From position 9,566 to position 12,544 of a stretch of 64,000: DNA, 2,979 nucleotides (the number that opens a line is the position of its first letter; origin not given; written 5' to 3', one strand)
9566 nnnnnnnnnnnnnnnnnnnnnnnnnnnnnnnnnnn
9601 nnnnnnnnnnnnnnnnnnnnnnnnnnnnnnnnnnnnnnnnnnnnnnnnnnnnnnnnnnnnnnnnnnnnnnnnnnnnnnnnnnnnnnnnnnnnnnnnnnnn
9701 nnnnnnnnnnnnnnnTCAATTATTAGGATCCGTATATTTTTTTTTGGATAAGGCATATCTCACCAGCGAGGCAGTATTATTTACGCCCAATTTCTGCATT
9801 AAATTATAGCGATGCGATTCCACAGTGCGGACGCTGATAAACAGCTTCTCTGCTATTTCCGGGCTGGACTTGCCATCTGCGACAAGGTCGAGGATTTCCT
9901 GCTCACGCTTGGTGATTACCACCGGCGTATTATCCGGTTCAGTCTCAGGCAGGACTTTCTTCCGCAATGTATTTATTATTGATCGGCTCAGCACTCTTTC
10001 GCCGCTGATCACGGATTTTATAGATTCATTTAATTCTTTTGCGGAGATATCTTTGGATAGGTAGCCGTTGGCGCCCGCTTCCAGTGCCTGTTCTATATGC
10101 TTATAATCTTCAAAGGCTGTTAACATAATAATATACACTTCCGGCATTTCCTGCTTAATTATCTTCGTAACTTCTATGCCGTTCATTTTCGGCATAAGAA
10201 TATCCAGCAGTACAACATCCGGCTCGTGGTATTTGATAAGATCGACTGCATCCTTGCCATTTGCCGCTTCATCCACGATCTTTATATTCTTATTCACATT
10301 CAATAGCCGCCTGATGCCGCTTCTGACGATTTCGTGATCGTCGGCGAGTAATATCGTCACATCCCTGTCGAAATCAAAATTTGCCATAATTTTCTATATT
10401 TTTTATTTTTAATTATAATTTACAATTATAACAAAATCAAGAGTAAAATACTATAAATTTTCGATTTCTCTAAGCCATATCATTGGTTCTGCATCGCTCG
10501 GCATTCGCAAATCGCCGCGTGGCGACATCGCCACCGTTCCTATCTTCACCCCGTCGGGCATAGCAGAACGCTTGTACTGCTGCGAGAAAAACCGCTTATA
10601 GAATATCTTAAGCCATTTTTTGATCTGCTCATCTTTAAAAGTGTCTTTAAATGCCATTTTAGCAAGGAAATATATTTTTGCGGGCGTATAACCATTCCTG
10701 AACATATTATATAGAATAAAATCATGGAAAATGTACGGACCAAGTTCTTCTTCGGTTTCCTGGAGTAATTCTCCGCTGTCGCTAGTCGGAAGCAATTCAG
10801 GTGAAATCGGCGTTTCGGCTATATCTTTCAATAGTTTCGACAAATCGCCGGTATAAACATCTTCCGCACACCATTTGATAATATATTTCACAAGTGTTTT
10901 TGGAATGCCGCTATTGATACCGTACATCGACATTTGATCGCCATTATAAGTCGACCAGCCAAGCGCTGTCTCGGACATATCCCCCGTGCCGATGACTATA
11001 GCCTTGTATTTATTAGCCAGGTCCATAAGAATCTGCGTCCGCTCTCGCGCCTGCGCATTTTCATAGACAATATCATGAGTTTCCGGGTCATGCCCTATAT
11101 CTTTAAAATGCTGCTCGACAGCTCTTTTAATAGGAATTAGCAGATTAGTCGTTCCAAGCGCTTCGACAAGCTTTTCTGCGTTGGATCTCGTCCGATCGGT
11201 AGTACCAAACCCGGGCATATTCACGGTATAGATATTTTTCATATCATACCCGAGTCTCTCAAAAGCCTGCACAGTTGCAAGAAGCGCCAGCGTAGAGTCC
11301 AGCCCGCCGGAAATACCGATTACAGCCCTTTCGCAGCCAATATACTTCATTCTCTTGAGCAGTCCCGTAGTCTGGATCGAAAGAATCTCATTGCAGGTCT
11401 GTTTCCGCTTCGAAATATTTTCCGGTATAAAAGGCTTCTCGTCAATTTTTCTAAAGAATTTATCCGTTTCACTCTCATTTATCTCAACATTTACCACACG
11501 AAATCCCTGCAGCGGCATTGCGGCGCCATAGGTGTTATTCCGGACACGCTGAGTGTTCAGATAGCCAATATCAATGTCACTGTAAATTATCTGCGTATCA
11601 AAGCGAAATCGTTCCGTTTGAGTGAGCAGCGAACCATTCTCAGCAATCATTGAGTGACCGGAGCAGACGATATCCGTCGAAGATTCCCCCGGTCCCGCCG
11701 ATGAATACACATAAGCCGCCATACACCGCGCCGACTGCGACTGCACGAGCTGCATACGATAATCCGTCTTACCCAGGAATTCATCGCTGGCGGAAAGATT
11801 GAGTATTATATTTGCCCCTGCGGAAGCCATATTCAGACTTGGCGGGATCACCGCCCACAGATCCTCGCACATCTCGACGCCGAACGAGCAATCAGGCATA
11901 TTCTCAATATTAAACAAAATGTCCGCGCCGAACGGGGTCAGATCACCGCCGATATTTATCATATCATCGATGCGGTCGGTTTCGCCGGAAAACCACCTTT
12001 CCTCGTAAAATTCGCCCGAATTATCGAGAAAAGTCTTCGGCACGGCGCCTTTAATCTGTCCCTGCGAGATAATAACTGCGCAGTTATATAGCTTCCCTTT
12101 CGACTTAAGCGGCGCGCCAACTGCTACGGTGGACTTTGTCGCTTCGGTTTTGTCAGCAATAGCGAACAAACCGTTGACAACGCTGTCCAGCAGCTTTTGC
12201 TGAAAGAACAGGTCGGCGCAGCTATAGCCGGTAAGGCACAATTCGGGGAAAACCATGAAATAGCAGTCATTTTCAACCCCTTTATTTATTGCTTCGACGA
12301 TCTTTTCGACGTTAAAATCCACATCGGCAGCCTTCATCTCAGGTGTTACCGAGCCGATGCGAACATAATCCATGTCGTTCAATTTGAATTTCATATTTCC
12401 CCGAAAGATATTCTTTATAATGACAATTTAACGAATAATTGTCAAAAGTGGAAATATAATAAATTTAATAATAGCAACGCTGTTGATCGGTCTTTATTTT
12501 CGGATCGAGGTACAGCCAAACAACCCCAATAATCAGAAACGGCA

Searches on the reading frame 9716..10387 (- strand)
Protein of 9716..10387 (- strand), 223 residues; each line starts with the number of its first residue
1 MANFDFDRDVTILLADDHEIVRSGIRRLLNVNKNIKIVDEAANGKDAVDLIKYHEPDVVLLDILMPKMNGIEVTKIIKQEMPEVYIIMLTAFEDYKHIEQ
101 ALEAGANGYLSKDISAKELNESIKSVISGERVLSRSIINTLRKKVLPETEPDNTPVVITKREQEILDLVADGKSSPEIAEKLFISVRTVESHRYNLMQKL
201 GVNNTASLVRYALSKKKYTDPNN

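Call 13: search_protein_families(library=pfam, proteins=[window:9716-10387:-])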
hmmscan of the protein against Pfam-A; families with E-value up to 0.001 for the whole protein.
window:9716-10387:- (223 aa): 4 families
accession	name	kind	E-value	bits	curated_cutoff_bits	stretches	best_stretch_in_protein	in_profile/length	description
PF00072.30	Response_reg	-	7.8e-33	113.4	30.2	1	12-123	1-110/111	Response regulator receiver domain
PF00196.25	GerE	-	3.6e-21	75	23.5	1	157-212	2-57/57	Bacterial regulatory proteins, luxR family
PF08281.18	Sigma70_r4_2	-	3.2e-06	27.1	25.7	1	160-200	13-54/54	Sigma-70, region 4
PF13384.12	HTH_23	-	4.1e-05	23.7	24.6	1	161-194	6-41/50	Homeodomain-like domain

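Call 23: find_encoding_contigs(protein=window:9716-10387:-, flank=10000, max_places=10)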
Protein window:9716-10387:- (223 aa): 1 contig read that carries it; 1 place shown.
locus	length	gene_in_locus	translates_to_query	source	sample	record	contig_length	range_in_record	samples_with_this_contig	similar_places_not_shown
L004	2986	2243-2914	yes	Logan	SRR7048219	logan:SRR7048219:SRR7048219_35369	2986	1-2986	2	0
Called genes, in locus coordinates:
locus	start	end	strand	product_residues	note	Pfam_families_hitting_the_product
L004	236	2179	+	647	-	PF00795:CN_hydrolase, PF02540:NAD_synthase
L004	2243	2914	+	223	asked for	PF00072:Response_reg, PF00196:GerE, PF08281:Sigma70_r4_2 (weak)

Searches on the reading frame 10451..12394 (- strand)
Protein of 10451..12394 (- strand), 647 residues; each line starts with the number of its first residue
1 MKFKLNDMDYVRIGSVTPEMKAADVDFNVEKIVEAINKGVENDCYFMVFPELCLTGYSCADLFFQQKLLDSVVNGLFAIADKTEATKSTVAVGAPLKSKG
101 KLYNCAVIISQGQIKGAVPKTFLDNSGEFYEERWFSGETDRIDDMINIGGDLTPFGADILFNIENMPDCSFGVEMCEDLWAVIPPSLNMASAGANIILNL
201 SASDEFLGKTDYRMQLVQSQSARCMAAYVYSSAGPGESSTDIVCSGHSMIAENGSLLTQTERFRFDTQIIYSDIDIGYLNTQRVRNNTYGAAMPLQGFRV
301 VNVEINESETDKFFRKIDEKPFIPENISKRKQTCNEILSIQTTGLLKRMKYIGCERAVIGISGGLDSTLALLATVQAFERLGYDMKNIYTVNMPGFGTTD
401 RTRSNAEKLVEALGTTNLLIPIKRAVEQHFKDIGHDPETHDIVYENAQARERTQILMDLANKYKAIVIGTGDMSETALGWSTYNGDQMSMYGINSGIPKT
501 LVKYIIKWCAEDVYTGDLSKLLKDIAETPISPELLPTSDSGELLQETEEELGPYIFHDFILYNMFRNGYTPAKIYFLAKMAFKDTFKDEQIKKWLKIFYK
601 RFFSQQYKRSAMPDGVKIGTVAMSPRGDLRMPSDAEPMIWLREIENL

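Call 13: search_protein_families(library=pfam, proteins=[window:10451-12394:-])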
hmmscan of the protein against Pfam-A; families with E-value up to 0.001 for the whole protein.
window:10451-12394:- (647 aa): 2 families
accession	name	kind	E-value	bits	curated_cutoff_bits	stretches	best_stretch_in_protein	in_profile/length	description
PF02540.23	NAD_synthase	-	1.5e-27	96.7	21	1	345-521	9-168/242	NAD synthase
PF00795.27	CN_hydrolase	-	4.3e-21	75.8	23.2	1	12-280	1-252/256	Carbon-nitrogen hydrolase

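Call 25: find_homologous_proteins(query=window:10451-12394:-, max_evalue=1e-50)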
Query window:10451-12394:- (647 aa): 8000 proteins with E <= 1e-50 among 8000 candidates; the best 120 are listed.
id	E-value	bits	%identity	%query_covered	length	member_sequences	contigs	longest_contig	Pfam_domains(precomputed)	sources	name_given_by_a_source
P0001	0.0e+0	1483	100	100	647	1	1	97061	PF00795.28,PF02540.24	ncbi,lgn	-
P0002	1.1e-261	888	58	100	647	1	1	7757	PF00795.28,PF02540.24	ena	-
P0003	9.4e-256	868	57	100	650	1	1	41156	PF00795.28,PF02540.24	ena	-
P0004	1.6e-254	864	57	100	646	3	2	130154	PF00795.28,PF02540.24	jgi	jgi:NAD+ synthase (glutamine-hydrolysing)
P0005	2.2e-254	864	57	100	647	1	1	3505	PF00795.28,PF02540.24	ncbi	-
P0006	2.3e-254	864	57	100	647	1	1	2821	PF00795.28,PF02540.24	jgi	jgi:NAD+ synthase (glutamine-hydrolysing)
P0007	7.1e-254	862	57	99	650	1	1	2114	PF00795.28,PF02540.24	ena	-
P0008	5.7e-253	859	55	100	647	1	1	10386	PF00795.28,PF02540.24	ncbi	-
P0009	1.3e-252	858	58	99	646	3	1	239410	PF00795.28,PF02540.24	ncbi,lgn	ncbi:MAG: NAD(+) synthase [Candidatus Kapaibacterium sp.]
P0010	1.3e-251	854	57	99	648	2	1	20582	PF00795.28,PF02540.24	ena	-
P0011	4.8e-251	853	57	100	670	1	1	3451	PF00795.28,PF02540.24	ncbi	-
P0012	5.0e-251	853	57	100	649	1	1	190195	PF00795.28,PF02540.24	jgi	jgi:NAD+ synthase (glutamine-hydrolysing)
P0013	4.6e-250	849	56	100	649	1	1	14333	PF00795.28,PF02540.24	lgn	-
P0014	1.4e-249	848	56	100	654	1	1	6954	PF00795.28,PF02540.24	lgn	-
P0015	1.7e-249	847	57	100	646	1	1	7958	PF00795.28,PF02540.24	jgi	-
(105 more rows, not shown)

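Call 26: find_encoding_contigs(protein=P0001, flank=10000, max_places=10)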
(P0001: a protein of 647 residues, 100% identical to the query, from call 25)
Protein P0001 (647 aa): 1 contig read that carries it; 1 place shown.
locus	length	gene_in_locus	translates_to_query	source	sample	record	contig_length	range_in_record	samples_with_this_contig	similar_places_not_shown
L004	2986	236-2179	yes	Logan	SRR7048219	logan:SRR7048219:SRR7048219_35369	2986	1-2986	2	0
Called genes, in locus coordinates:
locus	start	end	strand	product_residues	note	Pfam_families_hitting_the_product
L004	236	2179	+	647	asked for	PF00795:CN_hydrolase, PF02540:NAD_synthase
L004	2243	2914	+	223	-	PF00072:Response_reg, PF00196:GerE, PF08281:Sigma70_r4_2 (weak)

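Call 27: list_cluster_members(proteins=[P0001])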
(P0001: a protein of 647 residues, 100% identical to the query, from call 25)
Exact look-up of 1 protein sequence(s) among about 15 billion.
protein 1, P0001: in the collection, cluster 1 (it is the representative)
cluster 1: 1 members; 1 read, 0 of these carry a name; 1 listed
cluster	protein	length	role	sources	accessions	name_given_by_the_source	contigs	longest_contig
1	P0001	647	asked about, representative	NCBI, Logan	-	-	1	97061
